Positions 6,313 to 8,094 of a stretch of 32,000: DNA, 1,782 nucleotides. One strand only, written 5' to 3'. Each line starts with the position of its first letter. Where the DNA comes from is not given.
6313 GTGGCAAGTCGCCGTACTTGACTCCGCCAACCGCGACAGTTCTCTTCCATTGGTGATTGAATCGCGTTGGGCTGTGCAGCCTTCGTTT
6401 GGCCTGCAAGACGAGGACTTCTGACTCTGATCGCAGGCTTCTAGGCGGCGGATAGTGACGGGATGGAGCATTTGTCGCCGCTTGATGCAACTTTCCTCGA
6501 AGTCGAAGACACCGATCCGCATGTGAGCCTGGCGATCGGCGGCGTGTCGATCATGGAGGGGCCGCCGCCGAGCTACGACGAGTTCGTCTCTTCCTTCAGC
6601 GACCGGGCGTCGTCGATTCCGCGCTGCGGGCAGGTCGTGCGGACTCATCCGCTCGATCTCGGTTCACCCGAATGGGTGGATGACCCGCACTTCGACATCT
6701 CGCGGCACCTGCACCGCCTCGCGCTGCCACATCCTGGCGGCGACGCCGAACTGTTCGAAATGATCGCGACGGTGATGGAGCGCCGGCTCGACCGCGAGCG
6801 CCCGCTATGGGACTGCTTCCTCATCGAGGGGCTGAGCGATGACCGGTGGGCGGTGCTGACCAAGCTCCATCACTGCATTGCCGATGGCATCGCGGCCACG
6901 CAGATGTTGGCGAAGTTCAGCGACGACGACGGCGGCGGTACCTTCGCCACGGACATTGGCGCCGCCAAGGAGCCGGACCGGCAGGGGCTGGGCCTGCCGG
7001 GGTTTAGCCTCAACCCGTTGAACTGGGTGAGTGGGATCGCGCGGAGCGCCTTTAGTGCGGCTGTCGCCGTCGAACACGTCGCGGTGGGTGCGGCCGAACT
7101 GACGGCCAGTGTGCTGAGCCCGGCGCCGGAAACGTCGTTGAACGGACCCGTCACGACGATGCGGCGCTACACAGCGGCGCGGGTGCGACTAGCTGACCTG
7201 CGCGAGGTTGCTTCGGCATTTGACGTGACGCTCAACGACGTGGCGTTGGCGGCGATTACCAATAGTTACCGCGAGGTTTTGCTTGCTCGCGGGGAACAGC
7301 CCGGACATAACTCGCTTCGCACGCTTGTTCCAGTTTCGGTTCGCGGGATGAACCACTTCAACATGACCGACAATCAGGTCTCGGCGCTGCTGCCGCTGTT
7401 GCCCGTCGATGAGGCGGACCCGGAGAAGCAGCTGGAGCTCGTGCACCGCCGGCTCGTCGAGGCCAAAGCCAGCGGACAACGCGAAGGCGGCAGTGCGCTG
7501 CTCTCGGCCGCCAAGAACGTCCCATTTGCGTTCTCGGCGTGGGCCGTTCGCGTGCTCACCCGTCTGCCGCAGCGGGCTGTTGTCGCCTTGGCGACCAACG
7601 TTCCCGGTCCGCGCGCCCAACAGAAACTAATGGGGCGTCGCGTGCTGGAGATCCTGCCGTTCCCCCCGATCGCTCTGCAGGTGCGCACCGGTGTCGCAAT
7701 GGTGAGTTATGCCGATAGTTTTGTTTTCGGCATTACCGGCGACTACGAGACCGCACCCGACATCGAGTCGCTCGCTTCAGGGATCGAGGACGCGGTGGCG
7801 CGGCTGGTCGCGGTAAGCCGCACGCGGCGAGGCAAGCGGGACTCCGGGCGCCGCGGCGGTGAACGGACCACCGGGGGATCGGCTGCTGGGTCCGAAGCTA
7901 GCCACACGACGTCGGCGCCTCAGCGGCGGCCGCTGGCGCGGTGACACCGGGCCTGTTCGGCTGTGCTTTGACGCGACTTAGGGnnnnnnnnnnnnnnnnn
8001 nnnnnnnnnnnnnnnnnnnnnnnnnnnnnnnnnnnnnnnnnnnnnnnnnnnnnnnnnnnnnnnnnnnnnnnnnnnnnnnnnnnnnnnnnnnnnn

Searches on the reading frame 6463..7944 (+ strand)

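Call 32: search_protein_families(library=pfam, proteins=[window:6463-7944:+], max_evalue=0.001)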
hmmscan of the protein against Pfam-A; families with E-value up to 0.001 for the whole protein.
window:6463-7944:+ (493 aa): 2 families
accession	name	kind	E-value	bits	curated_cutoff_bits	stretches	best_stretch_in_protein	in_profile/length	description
PF03007.21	WS_DGAT_cat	-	4.6e-63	213.9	23.6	1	4-261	1-263/263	Wax ester synthase/diacylglycerol acyltransferase catalytic domain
PF06974.18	WS_DGAT_C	-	1.2e-21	77.8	20.7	1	304-446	3-142/145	WS/DGAT C-terminal domain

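Call 33: search_protein_families(library=padloc, proteins=[window:6463-7944:+], max_evalue=0.00001)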
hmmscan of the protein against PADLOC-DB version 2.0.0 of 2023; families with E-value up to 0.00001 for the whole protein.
window:6463-7944:+ (493 aa): 0 families
